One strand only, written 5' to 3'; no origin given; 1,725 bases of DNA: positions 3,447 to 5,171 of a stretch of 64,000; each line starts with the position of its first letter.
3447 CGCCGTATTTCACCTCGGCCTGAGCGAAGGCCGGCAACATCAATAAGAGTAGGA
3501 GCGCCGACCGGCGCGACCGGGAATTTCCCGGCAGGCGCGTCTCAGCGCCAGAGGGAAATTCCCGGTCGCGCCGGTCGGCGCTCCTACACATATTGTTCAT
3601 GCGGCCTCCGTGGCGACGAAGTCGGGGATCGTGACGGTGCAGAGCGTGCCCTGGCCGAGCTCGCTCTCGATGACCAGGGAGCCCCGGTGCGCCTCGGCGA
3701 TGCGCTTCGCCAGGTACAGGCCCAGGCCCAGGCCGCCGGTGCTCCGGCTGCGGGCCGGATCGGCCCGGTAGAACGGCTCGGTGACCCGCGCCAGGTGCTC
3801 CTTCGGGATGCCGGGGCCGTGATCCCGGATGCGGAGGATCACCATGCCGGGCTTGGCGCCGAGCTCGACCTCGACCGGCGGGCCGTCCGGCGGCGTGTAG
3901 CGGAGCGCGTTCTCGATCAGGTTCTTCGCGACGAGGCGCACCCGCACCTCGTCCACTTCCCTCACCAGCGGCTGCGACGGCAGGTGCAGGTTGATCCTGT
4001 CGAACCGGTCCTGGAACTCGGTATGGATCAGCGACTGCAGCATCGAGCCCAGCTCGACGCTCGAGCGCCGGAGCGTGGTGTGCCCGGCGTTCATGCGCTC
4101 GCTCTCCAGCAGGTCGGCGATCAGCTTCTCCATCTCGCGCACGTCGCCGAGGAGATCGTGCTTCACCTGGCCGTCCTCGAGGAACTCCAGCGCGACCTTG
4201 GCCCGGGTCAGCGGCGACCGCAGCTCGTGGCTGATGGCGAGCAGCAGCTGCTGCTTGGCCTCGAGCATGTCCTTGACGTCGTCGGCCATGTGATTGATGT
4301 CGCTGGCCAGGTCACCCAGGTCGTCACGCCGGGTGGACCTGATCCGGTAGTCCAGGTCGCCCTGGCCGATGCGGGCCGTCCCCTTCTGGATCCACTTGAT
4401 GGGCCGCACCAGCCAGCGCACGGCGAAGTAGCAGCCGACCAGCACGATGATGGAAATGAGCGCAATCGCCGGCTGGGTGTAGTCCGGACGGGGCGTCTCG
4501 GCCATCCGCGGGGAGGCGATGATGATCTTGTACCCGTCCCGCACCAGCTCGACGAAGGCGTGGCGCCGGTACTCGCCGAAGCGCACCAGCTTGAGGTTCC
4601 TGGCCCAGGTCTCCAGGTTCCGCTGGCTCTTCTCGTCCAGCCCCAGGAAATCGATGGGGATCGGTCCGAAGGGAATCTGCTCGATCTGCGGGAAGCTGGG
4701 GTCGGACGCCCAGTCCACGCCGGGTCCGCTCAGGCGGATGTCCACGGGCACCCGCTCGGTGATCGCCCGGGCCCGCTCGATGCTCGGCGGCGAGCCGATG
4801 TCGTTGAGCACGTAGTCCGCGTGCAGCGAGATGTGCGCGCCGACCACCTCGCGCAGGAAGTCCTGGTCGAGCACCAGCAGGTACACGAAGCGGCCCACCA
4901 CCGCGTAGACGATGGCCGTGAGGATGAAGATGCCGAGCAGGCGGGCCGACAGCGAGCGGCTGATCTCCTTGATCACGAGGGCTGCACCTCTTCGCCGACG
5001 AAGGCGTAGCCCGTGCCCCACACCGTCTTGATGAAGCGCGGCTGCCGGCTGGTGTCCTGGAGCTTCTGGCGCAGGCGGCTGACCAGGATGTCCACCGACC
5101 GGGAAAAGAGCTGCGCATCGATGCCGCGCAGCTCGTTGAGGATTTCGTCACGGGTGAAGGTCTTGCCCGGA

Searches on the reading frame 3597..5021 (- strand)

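Call 64: search_protein_families(library=pfam, proteins=[window:3597-5021:-], max_evalue=0.00001)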
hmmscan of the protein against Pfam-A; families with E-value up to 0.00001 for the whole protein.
window:3597-5021:- (474 aa): 4 families
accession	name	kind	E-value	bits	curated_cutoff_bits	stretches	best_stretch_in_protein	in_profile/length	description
PF02518.31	HATPase_c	-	9.9e-27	94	26.4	1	357-466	2-108/111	Histidine kinase-, DNA gyrase B-, and HSP90-like ATPase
PF00672.30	HAMP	-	4.7e-12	46.5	25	1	200-249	2-51/53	HAMP domain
PF00512.31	HisKA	-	8.1e-09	35.9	26.9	1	255-313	1-66/66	His Kinase A (phospho-acceptor) domain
PF13581.12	HATPase_c_2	-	8.1e-07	29.5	27.4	1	354-443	25-110/127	Histidine kinase-like ATPase domain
